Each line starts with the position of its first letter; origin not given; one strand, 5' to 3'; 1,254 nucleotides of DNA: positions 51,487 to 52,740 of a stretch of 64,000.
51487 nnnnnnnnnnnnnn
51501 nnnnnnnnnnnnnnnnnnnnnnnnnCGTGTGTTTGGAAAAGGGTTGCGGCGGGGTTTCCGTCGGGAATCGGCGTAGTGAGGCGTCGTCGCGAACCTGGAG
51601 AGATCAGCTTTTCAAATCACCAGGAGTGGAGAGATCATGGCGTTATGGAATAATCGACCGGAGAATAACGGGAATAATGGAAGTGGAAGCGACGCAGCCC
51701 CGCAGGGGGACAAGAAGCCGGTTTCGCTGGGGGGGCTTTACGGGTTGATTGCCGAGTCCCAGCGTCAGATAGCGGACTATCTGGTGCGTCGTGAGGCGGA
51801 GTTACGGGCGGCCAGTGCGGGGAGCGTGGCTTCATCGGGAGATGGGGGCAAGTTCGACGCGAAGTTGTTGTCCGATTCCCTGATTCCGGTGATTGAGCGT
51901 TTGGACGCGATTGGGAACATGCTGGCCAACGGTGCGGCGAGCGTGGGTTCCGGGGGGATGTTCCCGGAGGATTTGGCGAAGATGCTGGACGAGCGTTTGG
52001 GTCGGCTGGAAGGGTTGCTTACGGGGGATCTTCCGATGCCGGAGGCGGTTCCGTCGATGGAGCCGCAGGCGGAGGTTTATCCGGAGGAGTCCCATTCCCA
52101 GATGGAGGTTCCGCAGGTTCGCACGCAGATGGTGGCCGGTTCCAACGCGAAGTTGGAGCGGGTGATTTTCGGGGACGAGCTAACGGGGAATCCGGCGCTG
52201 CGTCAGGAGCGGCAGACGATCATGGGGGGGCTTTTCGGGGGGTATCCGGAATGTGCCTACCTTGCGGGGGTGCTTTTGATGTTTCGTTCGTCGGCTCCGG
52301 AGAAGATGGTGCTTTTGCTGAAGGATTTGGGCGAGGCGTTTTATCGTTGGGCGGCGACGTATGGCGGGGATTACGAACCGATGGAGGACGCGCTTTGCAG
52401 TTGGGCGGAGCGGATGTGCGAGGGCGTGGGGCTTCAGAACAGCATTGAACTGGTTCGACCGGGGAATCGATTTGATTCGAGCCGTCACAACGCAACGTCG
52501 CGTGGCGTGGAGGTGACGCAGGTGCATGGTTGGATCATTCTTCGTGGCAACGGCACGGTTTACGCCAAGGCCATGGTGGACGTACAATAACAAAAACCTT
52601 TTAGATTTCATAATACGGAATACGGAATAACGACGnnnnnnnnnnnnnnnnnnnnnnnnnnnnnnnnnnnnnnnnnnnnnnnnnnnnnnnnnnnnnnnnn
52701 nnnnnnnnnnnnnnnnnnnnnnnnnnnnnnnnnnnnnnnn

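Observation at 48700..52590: Non-canonical Hsp70-fold ATPase paired with a dedicated GrpE-like gene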

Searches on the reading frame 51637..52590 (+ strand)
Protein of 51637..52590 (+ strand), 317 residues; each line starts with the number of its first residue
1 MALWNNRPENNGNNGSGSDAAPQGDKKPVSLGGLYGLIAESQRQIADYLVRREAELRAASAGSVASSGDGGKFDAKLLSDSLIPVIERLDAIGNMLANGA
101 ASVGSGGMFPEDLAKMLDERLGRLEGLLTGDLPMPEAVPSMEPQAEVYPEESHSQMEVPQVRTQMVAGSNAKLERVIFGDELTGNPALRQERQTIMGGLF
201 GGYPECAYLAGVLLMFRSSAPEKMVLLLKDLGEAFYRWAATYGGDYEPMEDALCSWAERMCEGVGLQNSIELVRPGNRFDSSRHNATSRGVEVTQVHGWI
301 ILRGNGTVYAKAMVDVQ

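Call 3: search_protein_families(library=pfam, proteins=[window:51637-52590:+], max_evalue=0.1)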
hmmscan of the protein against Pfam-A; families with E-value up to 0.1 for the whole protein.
window:51637-52590:+ (317 aa): 0 families

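Call 4: search_protein_families(library=padloc, proteins=[window:51637-52590:+], max_evalue=0.1)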
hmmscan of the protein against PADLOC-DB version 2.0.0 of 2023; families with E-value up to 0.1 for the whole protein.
window:51637-52590:+ (317 aa): 0 families

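Call 9: search_solved_structures(query=window:51637-52590:+, max_evalue=10, show_alignments=2)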
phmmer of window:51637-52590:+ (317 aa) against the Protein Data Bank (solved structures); distinct sequences matched with E-value up to 10: 8.
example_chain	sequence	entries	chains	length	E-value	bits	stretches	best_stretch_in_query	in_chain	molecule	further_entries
8gt7_B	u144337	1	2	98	0.084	15.3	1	134-173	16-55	Cystatin-A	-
1dvc_A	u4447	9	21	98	0.085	15.3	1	134-173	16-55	STEFIN A | Cystatin A | Cystatin-A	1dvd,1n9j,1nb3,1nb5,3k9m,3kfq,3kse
1cyu_A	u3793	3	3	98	0.086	15.3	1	134-173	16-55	CYSTATIN A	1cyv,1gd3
1zl0_A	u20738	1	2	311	0.43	13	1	169-239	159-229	hypothetical protein PA5198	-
2aun_A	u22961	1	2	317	0.46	12.9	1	169-239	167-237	hypothetical protein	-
1zrs_A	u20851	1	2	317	0.46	12.9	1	169-239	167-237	hypothetical protein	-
2aum_A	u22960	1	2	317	0.46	12.9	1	169-239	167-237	hypothetical protein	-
1gd4_A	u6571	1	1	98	1.1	11.7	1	134-173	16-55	CYSTATIN A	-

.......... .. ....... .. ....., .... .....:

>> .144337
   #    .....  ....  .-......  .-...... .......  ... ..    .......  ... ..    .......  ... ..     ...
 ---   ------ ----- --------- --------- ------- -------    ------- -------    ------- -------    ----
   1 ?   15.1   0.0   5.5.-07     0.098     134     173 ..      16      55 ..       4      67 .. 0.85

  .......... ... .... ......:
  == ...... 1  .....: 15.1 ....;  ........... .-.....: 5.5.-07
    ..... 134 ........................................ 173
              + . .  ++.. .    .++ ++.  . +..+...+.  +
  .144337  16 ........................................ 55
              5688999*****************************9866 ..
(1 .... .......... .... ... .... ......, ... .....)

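Call 10: search_protein_families(library=ncbifam, proteins=[window:51637-52590:+], max_evalue=0.1)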
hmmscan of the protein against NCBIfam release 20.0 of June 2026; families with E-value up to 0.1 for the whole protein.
window:51637-52590:+ (317 aa): 0 families

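Call 13: find_homologous_proteins(query=window:51637-52590:+)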
Query window:51637-52590:+ (317 aa): 25 proteins with E <= 0.001 among 3382 candidates.
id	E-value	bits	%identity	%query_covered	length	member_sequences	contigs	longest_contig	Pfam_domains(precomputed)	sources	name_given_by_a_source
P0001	8.3e-208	707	100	100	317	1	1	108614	-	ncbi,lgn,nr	ncbi:MAG: hypothetical protein Q4D98_00520 [Planctomycetia bacterium]|nr:hypothetical protein [Planc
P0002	4.3e-77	277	49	100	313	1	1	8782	-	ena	-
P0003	2.2e-76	275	48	94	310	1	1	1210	-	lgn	-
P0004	1.0e-72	263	47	95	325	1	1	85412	-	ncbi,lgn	-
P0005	1.0e-66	243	48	91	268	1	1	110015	-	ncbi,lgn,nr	ncbi:MAG: hypothetical protein Q4D62_01530 [Planctomycetia bacterium]|nr:hypothetical protein [Planc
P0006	5.4e-64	234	42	98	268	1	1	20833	-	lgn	-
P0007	1.1e-63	233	43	100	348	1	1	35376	-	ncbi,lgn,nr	ncbi:MAG: hypothetical protein Q4C96_06950 [Planctomycetia bacterium]|nr:hypothetical protein [Planc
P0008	2.9e-61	225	40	100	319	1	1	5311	-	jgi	-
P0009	2.4e-60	223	45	91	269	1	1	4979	-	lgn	-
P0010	2.6e-60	222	38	98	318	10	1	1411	-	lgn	-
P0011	2.2e-59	219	40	100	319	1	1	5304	-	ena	-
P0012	3.2e-59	219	40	98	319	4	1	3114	-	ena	-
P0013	5.7e-59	218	42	91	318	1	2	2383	-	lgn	-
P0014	5.8e-58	215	39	98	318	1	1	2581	-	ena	-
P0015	1.4e-57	213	40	98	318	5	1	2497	-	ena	-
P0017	1.7e-55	207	39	99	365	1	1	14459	-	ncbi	-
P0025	1.2e-34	138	34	87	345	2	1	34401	-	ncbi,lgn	-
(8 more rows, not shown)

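Call 15: search_solved_structures(query=A1, max_evalue=10, show_alignments=5)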
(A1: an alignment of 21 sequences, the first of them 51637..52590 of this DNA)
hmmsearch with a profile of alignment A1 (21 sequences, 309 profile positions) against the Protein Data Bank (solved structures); distinct sequences matched with E-value up to 10: 56.
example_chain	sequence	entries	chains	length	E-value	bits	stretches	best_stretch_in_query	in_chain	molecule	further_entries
5zuv_A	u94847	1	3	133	0.015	18.5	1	62-123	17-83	Spike glycoprotein,Spike glycoprotein,inhibitor EK1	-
5yl9_A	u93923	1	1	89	0.045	17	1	59-121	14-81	Spike glycoprotein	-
6wlz_M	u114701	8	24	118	0.3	14.3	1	14-76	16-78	V-type proton ATPase subunit G 1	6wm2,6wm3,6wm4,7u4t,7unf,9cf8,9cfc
7uzf_M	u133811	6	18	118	0.3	14.3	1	14-79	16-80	V-type proton ATPase subunit G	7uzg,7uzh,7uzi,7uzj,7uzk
7u8o_M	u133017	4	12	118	0.3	14.3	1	14-76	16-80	V-type proton ATPase subunit G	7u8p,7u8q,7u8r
8whh_E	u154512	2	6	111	0.45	13.7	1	28-115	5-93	CLIP1 protein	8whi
9ofo_A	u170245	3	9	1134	0.46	13.7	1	65-125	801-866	Surface glycoprotein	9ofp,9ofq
8a3k_UNK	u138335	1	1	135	0.47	13.6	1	69-128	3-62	sc-apCC-4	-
9ebc_B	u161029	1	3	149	0.48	13.6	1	66-126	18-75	Hemagglutinin HA2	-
8zkp_A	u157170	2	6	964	0.51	13.5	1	79-158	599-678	Siderophore exporter MmpL5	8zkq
8ucs_H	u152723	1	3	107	0.51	13.5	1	22-95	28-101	Flagellar motor switch protein FliG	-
6u7h_A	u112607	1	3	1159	0.52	13.5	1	63-125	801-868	spike glycoprotein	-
8wde_A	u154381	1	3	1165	0.52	13.5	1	63-125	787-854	Spike glycoprotein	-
4mhi_B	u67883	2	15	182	0.55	13.4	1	66-126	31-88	Hemagglutinin HA2 chain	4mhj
9u51_A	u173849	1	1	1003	0.56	13.4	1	79-158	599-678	Siderophore exporter MmpL5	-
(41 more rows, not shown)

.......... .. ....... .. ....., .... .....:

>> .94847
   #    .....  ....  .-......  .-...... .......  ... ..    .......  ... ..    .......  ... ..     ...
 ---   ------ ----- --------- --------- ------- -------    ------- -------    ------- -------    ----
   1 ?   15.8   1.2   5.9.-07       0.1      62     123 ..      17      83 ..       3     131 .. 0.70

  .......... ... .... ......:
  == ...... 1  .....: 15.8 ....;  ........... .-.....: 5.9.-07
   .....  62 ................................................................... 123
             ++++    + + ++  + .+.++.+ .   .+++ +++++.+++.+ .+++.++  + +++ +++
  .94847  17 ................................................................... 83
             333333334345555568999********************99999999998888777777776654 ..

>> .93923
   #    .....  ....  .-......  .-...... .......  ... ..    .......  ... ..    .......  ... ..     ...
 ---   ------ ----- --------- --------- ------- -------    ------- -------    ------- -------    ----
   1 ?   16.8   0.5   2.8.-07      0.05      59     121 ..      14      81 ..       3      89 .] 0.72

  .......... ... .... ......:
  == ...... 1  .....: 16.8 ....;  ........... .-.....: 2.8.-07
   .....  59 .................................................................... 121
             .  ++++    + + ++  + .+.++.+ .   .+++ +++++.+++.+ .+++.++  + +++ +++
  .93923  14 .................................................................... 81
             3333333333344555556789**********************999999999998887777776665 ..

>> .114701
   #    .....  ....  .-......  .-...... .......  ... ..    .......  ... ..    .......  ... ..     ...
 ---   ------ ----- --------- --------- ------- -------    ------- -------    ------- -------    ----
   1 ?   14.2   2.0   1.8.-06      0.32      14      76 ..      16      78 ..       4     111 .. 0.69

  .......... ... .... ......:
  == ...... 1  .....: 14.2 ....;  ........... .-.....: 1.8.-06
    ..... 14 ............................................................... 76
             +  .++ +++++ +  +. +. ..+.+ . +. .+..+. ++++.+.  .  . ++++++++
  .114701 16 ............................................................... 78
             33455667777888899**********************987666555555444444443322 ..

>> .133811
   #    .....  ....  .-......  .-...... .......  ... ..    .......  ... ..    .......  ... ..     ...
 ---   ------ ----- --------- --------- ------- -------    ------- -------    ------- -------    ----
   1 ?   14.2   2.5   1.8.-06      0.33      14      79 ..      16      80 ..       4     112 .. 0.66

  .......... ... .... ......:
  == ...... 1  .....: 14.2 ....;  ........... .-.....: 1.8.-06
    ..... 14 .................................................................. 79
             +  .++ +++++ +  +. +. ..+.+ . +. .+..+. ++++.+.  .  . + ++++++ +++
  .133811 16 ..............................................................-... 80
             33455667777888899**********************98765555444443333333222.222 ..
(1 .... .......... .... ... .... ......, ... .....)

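Call 16: search_protein_families(library=pfam, alignment_id=A1, max_evalue=10)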
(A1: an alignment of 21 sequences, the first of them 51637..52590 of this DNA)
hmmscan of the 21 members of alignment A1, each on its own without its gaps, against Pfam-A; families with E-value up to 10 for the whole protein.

A. member 1, window:51637-52590:+ (317 aa): 0 families

B. families by the number of members that match (of 21 scanned): 30 families (the first 25 are shown)
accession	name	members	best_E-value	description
PF00428.24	Ribosomal_60s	3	0.037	60s Acidic ribosomal protein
PF04513.17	Baculo_PEP_C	3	0.065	Baculovirus polyhedron envelope protein, PEP, C terminus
PF02093.21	Gag_p30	2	0.041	Gag P30 core shell protein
PF06276.17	FhuF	2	0.054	Ferric iron reductase FhuF-like transporter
PF05531.17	NPV_P10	2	0.1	Nucleopolyhedrovirus P10 protein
PF02958.26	EcKL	2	0.23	Ecdysteroid kinase-like family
PF08614.16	ATG16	2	1.2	Autophagy protein 16 (ATG16)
PF04546.19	Sigma70_ner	1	0.0047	Sigma-70, non-essential region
PF12867.12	DinB_2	1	0.016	DinB superfamily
PF16888.10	YwqH-like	1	0.031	YwqH-like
PF19956.5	EAD2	1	0.058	Effector-associated domain 2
PF16326.10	ABC_tran_CTD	1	0.061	ABC transporter C-terminal domain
PF03462.23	PCRF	1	0.075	PCRF domain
PF06103.16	DUF948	1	0.11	Bacterial protein of unknown function (DUF948)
PF04625.18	DEC-1_N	1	0.13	DEC-1 protein, N-terminal region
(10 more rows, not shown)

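Call 27: predict_structure(alignment_id=A1)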
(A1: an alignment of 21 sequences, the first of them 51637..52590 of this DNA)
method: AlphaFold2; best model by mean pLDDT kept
length: 317 residues; sequences in the alignment: 21
mean_pLDDT: 72.5   pTM: 0.49
mean pLDDT of the five models: 72.5, 70.3, 70.1, 70.0, 68.0
residues with pLDDT >= 90: 96; 70-90: 95; 50-70: 57; < 50: 69
segments of 3 or more residues with pLDDT < 50: 1-26, 63-72, 102-108, 131-154
pLDDT, mean of each block of 10 residues (from residue 1): 37 40 48 73 82 74 47 61 74 68 48 70 67 42 37 49 61 95 96 95 96 97 93 94 90 96 93 77 70 84 86 81
secondary structure, 60 per line:
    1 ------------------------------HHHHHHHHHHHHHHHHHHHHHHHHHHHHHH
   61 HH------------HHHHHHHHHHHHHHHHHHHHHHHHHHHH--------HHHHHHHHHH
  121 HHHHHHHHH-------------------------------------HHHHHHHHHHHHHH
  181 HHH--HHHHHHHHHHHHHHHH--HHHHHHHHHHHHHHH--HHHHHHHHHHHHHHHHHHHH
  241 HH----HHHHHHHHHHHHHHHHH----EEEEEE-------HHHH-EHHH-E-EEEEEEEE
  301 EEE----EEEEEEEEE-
elements in order: H31-62 H75-102 H111-129 H167-183 H186-201 H204-218 H221-242 H247-263 E268-273 H281-284 E293-303 E308-316

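Call 30: fold_search(model_id=the predicted structure, library=pdb)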
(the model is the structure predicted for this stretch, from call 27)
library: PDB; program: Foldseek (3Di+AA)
matches with E <= 10: 420; with E <= 0.001: 0
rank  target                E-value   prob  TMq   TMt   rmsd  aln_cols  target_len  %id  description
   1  8f2r_A                4.7e-01  0.07  0.13  0.18  21.4       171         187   11  Human CCC complex (released 2023-05-24)
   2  3er7_A                6.3e-01  0.12  0.10  0.20   8.2        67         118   10  Crystal structure of NTF2-like protein of unknown function (YP_001812677.1) from EXIGUOBACTERIUM SP. 255-15 at 1.50 A  (released 2008-10-14)
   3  9evs_D                6.7e-01  0.05  0.13  0.10  28.4       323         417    9  Structure of the flowering plant mitoribosome with P-site tRNA (released 2025-09-03)
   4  8f2r_E                6.7e-01  0.04  0.10  0.13  22.0       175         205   11  Human CCC complex (released 2023-05-24)
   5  1wzn_A                8.0e-01  0.21  0.09  0.11   5.9        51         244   20  Crystal Structure of the SAM-dependent methyltransferase from Pyrococcus horikoshii OT3 (released 2006-03-14)
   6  8d2j_D                9.5e-01  0.05  0.14  0.10  24.8       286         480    9  A novel insecticidal protein from ferns IPD113_Cow. (released 2023-11-08)
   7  3er7_B                1.0e+00  0.09  0.09  0.18   8.7        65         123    6  Crystal structure of NTF2-like protein of unknown function (YP_001812677.1) from EXIGUOBACTERIUM SP. 255-15 at 1.50 A  (released 2008-10-14)
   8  4bsz_A                1.0e+00  0.06  0.09  0.15  18.4        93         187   10  Crystal Structure of the Yeast Ribosomal Protein Rps3 in Complex with its Chaperone Yar1 (released 2013-09-04)
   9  3lbe_D                1.1e+00  0.08  0.09  0.21  13.9        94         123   13  The Crystal Structure of smu.793 from Streptococcus mutans UA159 bound to acetyl CoA (released 2011-01-12)
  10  8rj3_D                1.2e+00  0.11  0.11  0.23   7.7        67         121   13  Human RAD52 open ring conformation (released 2024-04-24)
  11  9o4g_B                1.2e+00  0.09  0.11  0.06  10.5        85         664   13  Cryo-EM structure of the CHSY3-CHPF1 chondroitin synthase heterodimer (released 2026-03-04)
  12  5him                  1.2e+00  0.07  0.08  0.10  12.8        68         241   16  Crystal structure of glycine sarcosine N-methyltransferase from Methanohalophilus portucalensis in complex with S-adenos (released 2016-11-23)
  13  5gwx                  1.2e+00  0.06  0.07  0.09  12.4        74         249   14  Crystal structure of glycine sarcosine N-methyltransferase from Methanohalophilus portucalensis in complex with S-adenos (released 2016-11-23)
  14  8d2j_A                1.2e+00  0.04  0.10  0.07  22.1       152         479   12  A novel insecticidal protein from ferns IPD113_Cow. (released 2023-11-08)
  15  8cyk_B                1.3e+00  0.11  0.12  0.24   9.8       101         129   18  Crystal structure of hallucinated protein HALC1_878 (released 2022-09-28)
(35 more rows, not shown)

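Call 31: search_protein_representatives(alignment_id=A1)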
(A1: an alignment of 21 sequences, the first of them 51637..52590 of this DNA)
Query: 21 sequences, 309 profile positions. Proteins with E-value up to 0.001 (for the whole library): 296; up to 1e-10: 276; up to 1e-30: 250. The best 150 are listed.
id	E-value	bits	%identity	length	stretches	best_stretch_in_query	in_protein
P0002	5.5e-125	433.9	-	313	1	1-309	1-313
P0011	2.2e-124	431.9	-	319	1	1-309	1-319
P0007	5.2e-119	414.3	-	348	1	1-309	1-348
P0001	6.3e-116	404.1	-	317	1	1-309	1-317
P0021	4.5e-114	398.0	-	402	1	1-309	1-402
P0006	4.2e-109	381.7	-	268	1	1-309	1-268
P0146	1.6e-107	376.5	-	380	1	1-309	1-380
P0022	2.3e-97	343.1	-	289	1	1-309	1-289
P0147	1.7e-84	300.9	-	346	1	1-309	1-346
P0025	2.3e-84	300.4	-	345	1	1-309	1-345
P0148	7.0e-81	289.0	-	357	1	21-309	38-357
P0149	8.7e-81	288.7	-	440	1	25-309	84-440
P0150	1.1e-79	285.1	-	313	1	1-309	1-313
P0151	2.8e-79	283.8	-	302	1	18-309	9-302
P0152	7.2e-79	282.4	-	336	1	13-309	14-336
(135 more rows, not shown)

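Call 36: find_encoding_contigs(protein=P0025, flank=10000, max_places=3)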
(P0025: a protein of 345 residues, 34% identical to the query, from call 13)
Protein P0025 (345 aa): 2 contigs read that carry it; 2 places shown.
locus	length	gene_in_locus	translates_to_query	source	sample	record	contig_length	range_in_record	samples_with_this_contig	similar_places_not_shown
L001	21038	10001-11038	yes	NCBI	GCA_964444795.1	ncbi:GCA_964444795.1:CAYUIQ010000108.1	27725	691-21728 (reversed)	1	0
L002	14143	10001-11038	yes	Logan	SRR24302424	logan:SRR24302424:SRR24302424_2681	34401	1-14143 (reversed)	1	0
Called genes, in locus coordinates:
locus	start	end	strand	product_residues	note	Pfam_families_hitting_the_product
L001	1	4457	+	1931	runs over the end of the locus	-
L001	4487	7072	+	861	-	PF10139:Virul_Fac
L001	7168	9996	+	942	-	PF07520:SrfB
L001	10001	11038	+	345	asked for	-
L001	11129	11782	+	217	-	-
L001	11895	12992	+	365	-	PF13570:Beta-prop_ACSF4, PF13360:PQQ_2 (weak), PF13570:Beta-prop_ACSF4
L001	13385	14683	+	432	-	PF01408:GFO_IDH_MocA, PF22725:GFO_IDH_MocA_C3 (faint), PF19051:GFO_IDH_MocA_C2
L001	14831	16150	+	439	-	PF01408:GFO_IDH_MocA, PF22725:GFO_IDH_MocA_C3 (faint), PF19051:GFO_IDH_MocA_C2 (weak)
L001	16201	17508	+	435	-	PF01408:GFO_IDH_MocA, PF22725:GFO_IDH_MocA_C3 (faint), PF19051:GFO_IDH_MocA_C2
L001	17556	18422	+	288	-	-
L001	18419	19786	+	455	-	PF01408:GFO_IDH_MocA, PF19051:GFO_IDH_MocA_C2, PF22725:GFO_IDH_MocA_C3 (faint), PF19051:GFO_IDH_MocA_C2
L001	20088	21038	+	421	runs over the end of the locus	PF01408:GFO_IDH_MocA, PF19051:GFO_IDH_MocA_C2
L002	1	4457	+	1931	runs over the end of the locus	-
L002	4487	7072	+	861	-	PF10139:Virul_Fac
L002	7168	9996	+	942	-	PF07520:SrfB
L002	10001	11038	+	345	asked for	-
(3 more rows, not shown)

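Call 37: find_encoding_contigs(protein=P0017, flank=10000, max_places=3)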
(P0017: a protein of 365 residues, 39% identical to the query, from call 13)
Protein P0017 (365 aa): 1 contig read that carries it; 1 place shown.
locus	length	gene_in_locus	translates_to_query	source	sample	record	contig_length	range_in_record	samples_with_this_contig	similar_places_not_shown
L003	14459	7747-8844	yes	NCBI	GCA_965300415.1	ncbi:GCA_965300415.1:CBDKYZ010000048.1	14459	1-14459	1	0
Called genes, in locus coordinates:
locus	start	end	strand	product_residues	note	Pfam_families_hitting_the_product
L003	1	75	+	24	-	?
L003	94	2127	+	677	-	PF21461:HL_N-beta (faint)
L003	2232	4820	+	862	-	PF10139:Virul_Fac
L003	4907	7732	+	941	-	PF07520:SrfB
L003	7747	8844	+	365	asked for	-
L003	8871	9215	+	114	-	PF02575:YbaB_DNA_bd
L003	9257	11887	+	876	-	PF21349:RUBY_RBDX (weak), PF13360:PQQ_2, PF13570:Beta-prop_ACSF4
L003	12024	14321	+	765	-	PF02837:Glyco_hydro_2_N, PF22666:Glyco_hydro_2_N2, PF00703:Glyco_hydro_2, PF02836:Glyco_hydro_2_C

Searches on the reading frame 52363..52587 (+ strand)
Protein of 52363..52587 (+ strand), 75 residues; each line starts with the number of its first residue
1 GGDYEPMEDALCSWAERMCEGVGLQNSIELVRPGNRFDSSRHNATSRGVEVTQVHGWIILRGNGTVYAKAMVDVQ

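Call 91: search_protein_families(library=pfam, alignment_id=A5, max_evalue=10)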
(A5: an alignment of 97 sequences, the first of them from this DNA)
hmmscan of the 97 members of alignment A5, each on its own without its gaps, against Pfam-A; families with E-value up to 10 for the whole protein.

A. member 1, seq(75 aa): 1 family
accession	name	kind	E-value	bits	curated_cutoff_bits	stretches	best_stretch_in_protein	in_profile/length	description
PF24023.1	DUF7335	-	0.076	13.8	27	1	23-68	45-89/101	Family of unknown function (DUF7335)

B. families by the number of members that match (of 97 scanned): 19 families
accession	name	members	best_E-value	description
PF24023.1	DUF7335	5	0.03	Family of unknown function (DUF7335)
PF03221.22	HTH_Tnp_Tc5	3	0.047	Tc5 transposase DNA-binding domain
PF23650.1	DUF7148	3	0.073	Domain of unknown function (DUF7148)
PF22434.1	PilW_C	2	0.0013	PilW, C-terminal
PF01951.21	Archease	2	0.024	Archease protein family (MTH1598/TM1083)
PF23545.1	Zn_ribbon_HMPTM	2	0.12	HMPTM N-terminal zinc ribbon domain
PF08670.17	MEKHLA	2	0.23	MEKHLA domain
PF22739.2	NA-iREase3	1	0.045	NACHT-associated inactive Restriction Endonuclease 2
PF16026.10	MIEAP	1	0.06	Mitochondria-eating protein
PF22906.1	GULLO2-like_3rd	1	0.069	L-gulonolactone oxidase 2-like, C-terminal domain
PF11396.14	PepSY_like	1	0.088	Putative beta-lactamase-inhibitor-like, PepSY-like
PF18553.7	PheRS_DBD3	1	0.11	PheRS DNA binding domain 3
PF05211.17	NLBH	1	0.11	Neuraminyllactose-binding hemagglutinin precursor (NLBH)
PF14685.13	PDZ_Tricorn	1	0.13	Tricorn protease PDZ domain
PF00134.28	Cyclin_N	1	0.14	Cyclin, N-terminal domain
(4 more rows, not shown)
